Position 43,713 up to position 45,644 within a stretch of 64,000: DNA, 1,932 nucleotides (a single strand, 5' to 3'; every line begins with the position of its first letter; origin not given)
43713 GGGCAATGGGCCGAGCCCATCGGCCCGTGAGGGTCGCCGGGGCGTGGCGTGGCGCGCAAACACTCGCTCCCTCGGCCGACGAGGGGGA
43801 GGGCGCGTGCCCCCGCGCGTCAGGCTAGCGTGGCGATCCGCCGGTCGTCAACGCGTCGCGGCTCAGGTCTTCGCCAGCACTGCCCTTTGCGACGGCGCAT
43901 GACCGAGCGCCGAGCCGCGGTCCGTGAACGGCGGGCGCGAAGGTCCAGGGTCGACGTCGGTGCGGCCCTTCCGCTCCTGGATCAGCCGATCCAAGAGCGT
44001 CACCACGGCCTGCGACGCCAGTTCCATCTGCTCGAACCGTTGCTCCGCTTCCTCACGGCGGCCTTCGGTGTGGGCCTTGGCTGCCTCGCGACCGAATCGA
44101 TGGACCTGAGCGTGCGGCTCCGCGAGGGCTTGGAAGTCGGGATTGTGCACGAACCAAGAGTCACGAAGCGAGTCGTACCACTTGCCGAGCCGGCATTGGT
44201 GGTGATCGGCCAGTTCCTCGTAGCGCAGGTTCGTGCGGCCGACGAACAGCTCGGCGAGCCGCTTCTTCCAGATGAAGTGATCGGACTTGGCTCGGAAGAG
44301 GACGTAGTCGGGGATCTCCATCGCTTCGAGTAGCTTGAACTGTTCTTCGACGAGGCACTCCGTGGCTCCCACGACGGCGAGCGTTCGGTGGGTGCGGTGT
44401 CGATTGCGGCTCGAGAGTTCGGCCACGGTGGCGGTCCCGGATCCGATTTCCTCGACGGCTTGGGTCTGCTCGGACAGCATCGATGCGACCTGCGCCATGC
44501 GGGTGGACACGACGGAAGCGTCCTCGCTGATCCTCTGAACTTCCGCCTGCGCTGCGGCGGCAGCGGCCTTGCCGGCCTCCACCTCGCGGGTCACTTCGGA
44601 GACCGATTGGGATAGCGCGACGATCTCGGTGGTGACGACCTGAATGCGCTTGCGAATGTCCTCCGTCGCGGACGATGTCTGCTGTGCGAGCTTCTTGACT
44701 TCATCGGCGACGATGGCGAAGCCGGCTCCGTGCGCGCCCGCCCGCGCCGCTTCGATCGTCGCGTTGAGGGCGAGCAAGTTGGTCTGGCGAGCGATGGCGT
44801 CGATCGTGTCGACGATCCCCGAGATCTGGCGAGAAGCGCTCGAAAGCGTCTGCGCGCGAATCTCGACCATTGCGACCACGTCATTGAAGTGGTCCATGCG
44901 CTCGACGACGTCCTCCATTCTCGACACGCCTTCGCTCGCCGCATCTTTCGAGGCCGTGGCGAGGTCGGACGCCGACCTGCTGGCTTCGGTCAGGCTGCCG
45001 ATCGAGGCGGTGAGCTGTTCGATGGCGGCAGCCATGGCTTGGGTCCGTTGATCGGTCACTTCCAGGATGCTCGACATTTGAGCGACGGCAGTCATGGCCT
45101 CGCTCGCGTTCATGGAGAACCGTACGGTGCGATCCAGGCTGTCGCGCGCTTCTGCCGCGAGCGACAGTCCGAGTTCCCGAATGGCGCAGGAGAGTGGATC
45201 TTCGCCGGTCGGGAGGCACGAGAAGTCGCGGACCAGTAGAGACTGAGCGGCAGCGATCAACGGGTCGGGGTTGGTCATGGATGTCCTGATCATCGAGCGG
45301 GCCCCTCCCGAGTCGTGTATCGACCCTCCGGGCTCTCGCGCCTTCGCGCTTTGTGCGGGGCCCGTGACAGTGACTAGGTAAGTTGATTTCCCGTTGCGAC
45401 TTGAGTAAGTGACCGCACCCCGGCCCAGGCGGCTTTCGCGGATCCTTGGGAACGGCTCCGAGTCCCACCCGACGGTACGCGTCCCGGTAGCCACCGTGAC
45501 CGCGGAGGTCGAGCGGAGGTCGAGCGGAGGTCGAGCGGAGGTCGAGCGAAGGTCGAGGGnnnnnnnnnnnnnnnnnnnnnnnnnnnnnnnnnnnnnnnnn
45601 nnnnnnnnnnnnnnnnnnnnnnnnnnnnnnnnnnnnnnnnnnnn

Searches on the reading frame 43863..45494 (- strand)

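Call 7: search_protein_families(library=pfam, proteins=[window:43863-45494:-], max_evalue=0.01)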
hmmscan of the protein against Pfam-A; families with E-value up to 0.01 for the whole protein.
window:43863-45494:- (543 aa): 5 families
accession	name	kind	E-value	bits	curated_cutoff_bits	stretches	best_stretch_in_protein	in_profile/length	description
PF00015.26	MCPsignal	-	3.7e-36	125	34.6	1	176-360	1-171/172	Methyl-accepting chemotaxis protein (MCP) signalling domain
PF13682.11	CZB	-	1.3e-15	57.9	29.4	1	406-471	1-63/64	Chemoreceptor zinc-binding domain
PF04949.18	Transcrip_act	-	0.0038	17.6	27.5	0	258-333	62-131/154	Transcriptional activator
PF04108.17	ATG17_like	-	0.0059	16.6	43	0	264-372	112-203/355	Autophagy protein ATG17-like domain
PF19566.4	Snx8_BAR_dom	-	0.0096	15.8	27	0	123-195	31-101/258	Sorting nexin 8/Mvp1 BAR domain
